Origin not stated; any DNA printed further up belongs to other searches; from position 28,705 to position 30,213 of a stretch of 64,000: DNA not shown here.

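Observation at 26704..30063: Adjacent paralogous cytochromes differ by exactly four tri-haem modules (28 vs 16 haems), with conserved end domains and identical DNA tracts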

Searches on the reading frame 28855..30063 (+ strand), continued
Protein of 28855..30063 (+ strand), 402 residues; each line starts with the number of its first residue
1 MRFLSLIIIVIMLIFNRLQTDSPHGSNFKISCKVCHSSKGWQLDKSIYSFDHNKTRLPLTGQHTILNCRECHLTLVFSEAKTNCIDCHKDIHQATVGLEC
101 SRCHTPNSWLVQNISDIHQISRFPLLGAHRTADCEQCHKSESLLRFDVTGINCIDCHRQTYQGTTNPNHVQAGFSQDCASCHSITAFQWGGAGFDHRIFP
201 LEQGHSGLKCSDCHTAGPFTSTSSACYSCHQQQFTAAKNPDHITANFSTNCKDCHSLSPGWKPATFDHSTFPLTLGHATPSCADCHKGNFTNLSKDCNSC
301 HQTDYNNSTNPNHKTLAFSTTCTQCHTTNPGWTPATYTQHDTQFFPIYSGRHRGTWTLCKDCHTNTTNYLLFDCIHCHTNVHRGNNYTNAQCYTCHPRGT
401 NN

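Call 91: find_encoding_contigs(protein=P0206, flank=6000, max_places=6)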
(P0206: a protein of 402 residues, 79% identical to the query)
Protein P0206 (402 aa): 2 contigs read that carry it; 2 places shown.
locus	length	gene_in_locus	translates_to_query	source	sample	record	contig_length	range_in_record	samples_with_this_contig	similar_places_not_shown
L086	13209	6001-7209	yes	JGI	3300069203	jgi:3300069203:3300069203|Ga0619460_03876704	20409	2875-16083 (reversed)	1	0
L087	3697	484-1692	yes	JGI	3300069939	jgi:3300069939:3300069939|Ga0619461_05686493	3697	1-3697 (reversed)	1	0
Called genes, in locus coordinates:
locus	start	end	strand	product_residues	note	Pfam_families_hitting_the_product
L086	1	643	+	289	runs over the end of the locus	-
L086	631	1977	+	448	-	PF01266:DAO (faint), PF03486:HI0933_like (faint), PF00037:Fer4 (faint), PF12838:Fer4_7 (weak), PF13237:Fer4_10, PF14697:Fer4_21, PF07992:Pyr_redox_2, PF13738:Pyr_redox_3, +7 more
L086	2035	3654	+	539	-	PF02085:Cytochrom_CIII (faint), PF14522:Cytochrome_C7 (faint), PF14537:Cytochrom_c3_2 (faint), PF22113:Mtrc-MtrF_II-IV_dom (faint)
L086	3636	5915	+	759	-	PF02085:Cytochrom_CIII (faint), PF14522:Cytochrome_C7 (faint), PF14537:Cytochrom_c3_2 (faint)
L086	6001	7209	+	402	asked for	PF02085:Cytochrom_CIII (faint), PF14522:Cytochrome_C7 (faint), PF14537:Cytochrom_c3_2 (faint)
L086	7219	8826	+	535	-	-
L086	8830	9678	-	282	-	PF01545:Cation_efflux, PF16916:ZT_dimer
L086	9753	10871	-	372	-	PF04015:DUF362, PF12797:Fer4_2 (faint), PF12838:Fer4_7, PF13187:Fer4_9 (weak), PF13237:Fer4_10 (weak), PF14697:Fer4_21, PF00037:Fer4, PF12837:Fer4_6 (weak)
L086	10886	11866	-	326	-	PF00365:PFK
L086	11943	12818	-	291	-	PF02401:LYTB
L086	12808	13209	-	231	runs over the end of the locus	PF02224:Cytidylate_kin, PF13189:Cytidylate_kin2 (weak), PF13238:AAA_18 (faint)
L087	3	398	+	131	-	?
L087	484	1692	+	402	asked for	PF02085:Cytochrom_CIII (faint), PF14522:Cytochrome_C7 (faint), PF14537:Cytochrom_c3_2 (faint)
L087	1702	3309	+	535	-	-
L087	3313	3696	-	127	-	?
